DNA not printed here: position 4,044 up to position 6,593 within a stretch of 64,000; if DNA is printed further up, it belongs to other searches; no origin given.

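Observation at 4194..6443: Ketopantoate-reductase-like NAD(P)-binding domain fused to a radical-enzyme catalytic subunit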

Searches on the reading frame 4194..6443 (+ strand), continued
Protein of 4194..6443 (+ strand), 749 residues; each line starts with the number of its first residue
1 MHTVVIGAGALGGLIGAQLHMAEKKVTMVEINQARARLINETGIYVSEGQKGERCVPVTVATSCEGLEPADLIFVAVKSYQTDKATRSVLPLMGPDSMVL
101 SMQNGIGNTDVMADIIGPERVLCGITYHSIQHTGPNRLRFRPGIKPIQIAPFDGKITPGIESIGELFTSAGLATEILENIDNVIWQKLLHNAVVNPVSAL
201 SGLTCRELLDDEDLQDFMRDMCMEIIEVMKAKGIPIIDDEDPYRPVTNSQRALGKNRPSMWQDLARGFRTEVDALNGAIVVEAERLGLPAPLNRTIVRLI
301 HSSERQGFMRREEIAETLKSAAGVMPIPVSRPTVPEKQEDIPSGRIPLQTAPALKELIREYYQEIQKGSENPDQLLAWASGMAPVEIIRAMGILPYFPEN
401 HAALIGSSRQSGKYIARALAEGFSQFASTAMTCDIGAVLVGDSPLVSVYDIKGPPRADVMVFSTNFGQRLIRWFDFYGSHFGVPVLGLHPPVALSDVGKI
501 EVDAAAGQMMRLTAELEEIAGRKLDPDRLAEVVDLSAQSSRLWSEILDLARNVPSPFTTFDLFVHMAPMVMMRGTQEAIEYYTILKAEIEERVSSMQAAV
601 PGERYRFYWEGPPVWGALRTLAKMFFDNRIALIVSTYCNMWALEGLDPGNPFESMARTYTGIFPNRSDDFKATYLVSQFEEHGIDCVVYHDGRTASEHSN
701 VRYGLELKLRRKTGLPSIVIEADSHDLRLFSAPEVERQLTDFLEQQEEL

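Call 48: search_protein_families(library=ncbifam, proteins=[L086:14436-16757:+, L086:13522-14397:+, L086:13019-13525:+, L086:12188-12922:+, L086:10001-12187:+], max_evalue=1e-20)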
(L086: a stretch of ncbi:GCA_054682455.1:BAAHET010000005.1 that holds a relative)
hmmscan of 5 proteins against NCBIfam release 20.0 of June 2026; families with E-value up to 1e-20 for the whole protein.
L086:14436-16757:+ (773 aa): 13 families
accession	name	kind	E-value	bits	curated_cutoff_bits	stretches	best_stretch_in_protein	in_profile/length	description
TIGR03194.1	4hydrxCoA_A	equivalog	3.2e-220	733.4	994.55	1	11-752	1-745/746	4-hydroxybenzoyl-CoA reductase subunit alpha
NF043082.1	XdhA_XDHase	equivalog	5e-179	597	780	1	7-754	1-753/758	xanthine dehydrogenase subunit XdhA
NF007426.0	PRK09970.1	equivalog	6e-174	580.1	916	1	3-752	2-754/761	xanthine dehydrogenase molybdenum-binding subunit XdhA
TIGR03196.1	pucD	equivalog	5.7e-138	461.5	783.65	1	7-750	3-755/763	xanthine dehydrogenase subunit D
NF041018.1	glyceraldDH_alpha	equivalog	1.2e-135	453.8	790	1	6-750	2-741/741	glyceraldehyde dehydrogenase subunit alpha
TIGR03311.1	Se_dep_XDH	equivalog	3.8e-127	425.5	830.45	1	5-545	160-680/848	selenium-dependent xanthine dehydrogenase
NF040766.1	CODH_aero_grp5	exception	4.8e-108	362.4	950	2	6-582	4-591/785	aerobic carbon-monoxide dehydrogenase large subunit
TIGR02416.1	CO_dehy_Mo_lg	equivalog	1.9e-106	357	991.15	1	21-749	7-767/770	aerobic carbon-monoxide dehydrogenase large subunit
NF045668.1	pterin_aldehy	equivalog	9.1e-106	354.9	1100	1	7-752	175-903/905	molybdopterin-dependent aldehyde oxidoreductase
TIGR03313.1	Se_sel_red_Mo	hypoth_equivalog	1.2e-101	340.9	1101.9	2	155-753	353-949/951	molybdopterin-dependent oxidoreductase Mo/Fe-S-binding subunit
TIGR02965.1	xanthine_xdhB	equivalog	1.4e-96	324.4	849.5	1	15-752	9-753/758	xanthine dehydrogenase molybdopterin binding subunit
NF041671.1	peri_hyde_PaoC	equivalog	7.1e-92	309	1180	1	6-752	17-730/735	aldehyde oxidoreductase molybdenum-binding subunit PaoC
TIGR02969.1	mam_aldehyde_ox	subfamily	2.1e-61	207.7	1912.3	1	6-766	575-1319/1330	aldehyde oxidase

L086:13522-14397:+ (291 aa): 6 families
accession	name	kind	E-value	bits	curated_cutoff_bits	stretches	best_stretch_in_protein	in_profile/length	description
NF043083.1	XdhB_XDHase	equivalog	1.2e-70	238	310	1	10-290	7-287/289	xanthine dehydrogenase subunit XdhB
NF041019.1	glyceraldDH_beta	equivalog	3.5e-66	223.3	350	1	6-285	4-279/280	glyceraldehyde dehydrogenase subunit beta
NF007427.0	PRK09971.1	equivalog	6.1e-64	216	287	1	10-290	7-287/292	xanthine dehydrogenase FAD-binding subunit XdhB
TIGR02963.1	xanthine_xdhA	equivalog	9.1e-56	189.4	467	1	10-285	195-467/468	xanthine dehydrogenase small subunit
TIGR03195.1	4hydrxCoA_B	equivalog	1.9e-40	138.9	404.55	0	5-121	2-116/321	4-hydroxybenzoyl-CoA reductase subunit beta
TIGR03199.1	pucC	equivalog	3e-23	82.5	306.05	1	13-276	1-259/264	xanthine dehydrogenase subunit C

L086:13019-13525:+ (168 aa): 10 families
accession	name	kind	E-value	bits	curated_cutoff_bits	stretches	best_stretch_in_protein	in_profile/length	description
NF041020.1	glyceraldDH_gamma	equivalog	7.8e-64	214.2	290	1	5-160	8-162/164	glyceraldehyde dehydrogenase subunit gamma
NF043084.2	XdhC_XDHase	equivalog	6e-57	191.4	217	1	9-156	2-149/151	xanthine dehydrogenase subunit XdhC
TIGR03198.1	pucE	equivalog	8e-53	177.9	254.3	1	7-157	1-149/151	xanthine dehydrogenase subunit E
TIGR03193.1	4hydroxCoAred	equivalog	8.8e-52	174.9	257.8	1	11-156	3-147/148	4-hydroxybenzoyl-CoA reductase subunit gamma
NF045668.1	pterin_aldehy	equivalog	5.6e-49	167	1100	1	11-158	4-153/905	molybdopterin-dependent aldehyde oxidoreductase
NF008514.0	PRK11433.1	equivalog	6.8e-49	166.3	322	1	3-159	46-216/218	aldehyde dehydrogenase iron-sulfur subunit PaoA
TIGR02963.1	xanthine_xdhA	equivalog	1.9e-47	162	467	1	20-158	12-159/468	xanthine dehydrogenase small subunit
TIGR03311.1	Se_dep_XDH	equivalog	4.8e-47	160.6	830.45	1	14-160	5-147/848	selenium-dependent xanthine dehydrogenase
NF007387.0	PRK09908.1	equivalog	4.6e-46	156.1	212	1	10-156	9-155/159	xanthine dehydrogenase iron sulfur-binding subunit XdhC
TIGR02969.1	mam_aldehyde_ox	subfamily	1e-34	119.3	1912.3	1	14-156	7-160/1330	aldehyde oxidase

L086:12188-12922:+ (244 aa): 5 families
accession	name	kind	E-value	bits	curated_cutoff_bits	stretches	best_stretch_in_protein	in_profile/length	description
TIGR00241.1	CoA_E_activ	domain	2.6e-46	158.2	125.4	1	4-243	3-246/248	acyl-CoA dehydratase activase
TIGR03286.1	methan_mark_15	hypoth_equivalog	1.3e-23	83.7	455.75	1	4-242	147-397/404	methanogenesis marker 15 protein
TIGR02259.1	benz_CoA_red_A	equivalog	4.4e-23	81.7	578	0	58-204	234-381/432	benzoyl-CoA reductase subunit A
TIGR02261.1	benz_CoA_red_D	equivalog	3.9e-21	75.4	312.85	1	77-211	84-222/262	benzoyl-CoA reductase subunit D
TIGR03192.1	benz_CoA_bzdQ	equivalog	8.9e-21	74.6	380.2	1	4-240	35-280/293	benzoyl-CoA reductase, bzd-type, subunit Q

L086:10001-12187:+ (728 aa): 11 families
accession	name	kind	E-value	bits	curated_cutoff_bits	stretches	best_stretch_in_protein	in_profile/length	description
NF052455.1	HyiscapDhHadB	equivalog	4.9e-64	216.4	750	1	350-714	24-384/398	(R)-2-hydroxyisocaproyl-CoA dehydratase subunit alpha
TIGR02260.1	benz_CoA_red_B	equivalog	1.6e-51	175.3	486.55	1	331-720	9-409/413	benzoyl-CoA reductase subunit B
TIGR00745.1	apbA_panE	subfamily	5.3e-50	170.4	141.35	1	9-307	3-301/305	2-dehydropantoate 2-reductase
NF005091.0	PRK06522.2-2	equivalog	2.6e-40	138.5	252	1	7-306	3-295/302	2-dehydropantoate 2-reductase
NF005089.0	PRK06522.1-4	subfamily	1.1e-37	130.2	223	1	113-305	125-315/326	2-dehydropantoate 2-reductase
NF005092.1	PRK06522.2-3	equivalog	1.8e-37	129.1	500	1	10-306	5-293/296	2-dehydropantoate 2-reductase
NF005088.0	PRK06522.1-2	subfamily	1.5e-35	122.8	371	1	10-305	5-299/308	2-dehydropantoate 2-reductase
NF004887.0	PRK06249.1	equivalog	2.3e-30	105.9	360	1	3-303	3-306/316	putative 2-dehydropantoate 2-reductase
TIGR03191.1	benz_CoA_bzdO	equivalog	9.5e-29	100.9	448.6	1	326-602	5-279/430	benzoyl-CoA reductase, bzd-type, subunit O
NF006083.0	PRK08229.1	equivalog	3.4e-23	82.1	371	1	7-329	4-336/341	2-dehydropantoate 2-reductase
NF005094.0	PRK06522.2-5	equivalog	3e-22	79.3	382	1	10-300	5-294/307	2-dehydropantoate 2-reductase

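Call 49: find_homologous_proteins(query=P0123, max_evalue=1e-30)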
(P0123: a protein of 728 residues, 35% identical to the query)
Query P0123 (728 aa): 4622 proteins with E <= 1e-30 among 8000 candidates; the best 120 are listed.
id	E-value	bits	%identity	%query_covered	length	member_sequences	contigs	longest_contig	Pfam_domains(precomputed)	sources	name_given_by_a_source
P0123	0.0e+0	1666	100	100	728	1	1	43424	PF06050.20,PF02558.23,PF01210.30,PF03721.21,PF08546.18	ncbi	ncbi:MAG: hypothetical protein Kow0090_01790 [Myxococcota bacterium]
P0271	3.4e-178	612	64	55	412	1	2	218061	PF06050.20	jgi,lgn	jgi:benzoyl-CoA reductase/2-hydroxyglutaryl-CoA dehydratase subunit BcrC/BadD/HgdB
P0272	7.3e-178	611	65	55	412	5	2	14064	PF06050.20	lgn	-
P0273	1.9e-177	610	64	55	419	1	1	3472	PF06050.20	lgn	-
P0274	2.1e-177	610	62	55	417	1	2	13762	PF06050.20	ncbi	-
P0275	1.4e-176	607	64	55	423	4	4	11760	PF06050.20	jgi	jgi:benzoyl-CoA reductase/2-hydroxyglutaryl-CoA dehydratase subunit BcrC/BadD/HgdB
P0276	5.3e-176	605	64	55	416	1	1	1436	PF06050.20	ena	-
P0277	7.5e-176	605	63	57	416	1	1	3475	PF06050.20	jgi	jgi:benzoyl-CoA reductase/2-hydroxyglutaryl-CoA dehydratase subunit BcrC/BadD/HgdB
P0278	1.2e-175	604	64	55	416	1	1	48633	PF06050.20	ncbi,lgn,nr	ncbi:MAG: 2-hydroxyacyl-CoA dehydratase [Bacteroidales bacterium]|nr:2-hydroxyacyl-CoA dehydratase [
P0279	1.4e-175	604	64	55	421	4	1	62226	PF06050.20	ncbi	-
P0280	2.7e-175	603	64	55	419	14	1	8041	PF06050.20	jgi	-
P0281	2.9e-175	603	64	55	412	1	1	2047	PF06050.20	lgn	-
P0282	3.6e-175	602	63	55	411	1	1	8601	PF06050.20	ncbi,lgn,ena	-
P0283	3.9e-175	602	63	55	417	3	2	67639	PF06050.20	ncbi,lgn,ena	ncbi:MAG: 2-hydroxyacyl-CoA dehydratase family protein [bacterium]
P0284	6.8e-175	602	64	55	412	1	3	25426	PF06050.20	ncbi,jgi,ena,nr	ncbi:MAG: 2-hydroxyglutaryl-CoA dehydratase [Bacteroidetes bacterium GWA2_30_7]|nr:MAG: 2-hydroxyglu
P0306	3.7e-173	596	63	55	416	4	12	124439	PF06050.20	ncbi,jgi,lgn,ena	ncbi:MAG: 2-hydroxyacyl-CoA dehydratase family protein [Bacteroidota bacterium]|jgi:benzoyl-CoA redu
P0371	1.4e-169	584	61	55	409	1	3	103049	PF06050.20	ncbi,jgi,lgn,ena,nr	ncbi:MAG: 2-hydroxyglutaryl-CoA dehydratase [Ignavibacteria bacterium GWF2_33_9]|nr:MAG: 2-hydroxygl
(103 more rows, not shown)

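Call 50: find_encoding_contigs(protein=P0306, flank=8000, max_places=3)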
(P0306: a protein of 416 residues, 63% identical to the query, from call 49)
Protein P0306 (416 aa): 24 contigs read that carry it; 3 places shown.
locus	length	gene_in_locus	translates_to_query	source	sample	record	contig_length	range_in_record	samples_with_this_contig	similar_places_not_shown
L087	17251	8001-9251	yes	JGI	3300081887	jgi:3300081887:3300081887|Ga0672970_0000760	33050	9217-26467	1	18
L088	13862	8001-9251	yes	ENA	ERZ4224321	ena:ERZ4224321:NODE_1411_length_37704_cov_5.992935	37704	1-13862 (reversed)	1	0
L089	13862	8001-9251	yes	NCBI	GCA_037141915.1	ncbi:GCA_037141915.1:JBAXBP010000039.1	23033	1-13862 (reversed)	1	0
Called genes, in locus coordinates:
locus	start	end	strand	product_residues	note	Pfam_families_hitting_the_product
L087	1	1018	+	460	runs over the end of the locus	PF01869:BcrAD_BadFG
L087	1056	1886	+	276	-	PF01869:BcrAD_BadFG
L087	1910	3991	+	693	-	PF02629:CoA_binding, PF13380:CoA_binding_2, PF13607:Succ_CoA_lig, PF19045:Ligase_CoA_2 (faint), PF13549:ATP-grasp_5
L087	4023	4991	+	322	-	PF02558:ApbA, PF02737:3HCDH_N (faint), PF03446:NAD_binding_2, PF03807:F420_oxidored, PF08546:ApbA_C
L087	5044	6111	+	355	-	PF08240:ADH_N, PF01262:AlaDh_PNT_C (faint), PF00107:ADH_zinc_N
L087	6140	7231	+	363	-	PF00378:ECH_1, PF16113:ECH_2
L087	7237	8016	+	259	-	PF00378:ECH_1, PF16113:ECH_2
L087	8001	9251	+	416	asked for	PF06050:HGD-D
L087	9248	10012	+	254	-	PF01869:BcrAD_BadFG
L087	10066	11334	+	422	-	PF00108:Thiolase_N, PF02803:Thiolase_C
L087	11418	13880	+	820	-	PF02737:3HCDH_N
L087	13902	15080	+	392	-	PF02771:Acyl-CoA_dh_N, PF02770:Acyl-CoA_dh_M, PF00441:Acyl-CoA_dh_1, PF08028:Acyl-CoA_dh_2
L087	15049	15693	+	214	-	PF12804:NTP_transf_3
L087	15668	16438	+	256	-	PF02625:XdhC_CoxI, PF13478:XdhC_C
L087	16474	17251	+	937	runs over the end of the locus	PF00111:Fer2 (weak), PF01799:Fer2_2, PF01315:Ald_Xan_dh_C, PF02738:MoCoBD_1, PF20256:MoCoBD_2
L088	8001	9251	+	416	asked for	PF06050:HGD-D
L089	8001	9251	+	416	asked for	PF06050:HGD-D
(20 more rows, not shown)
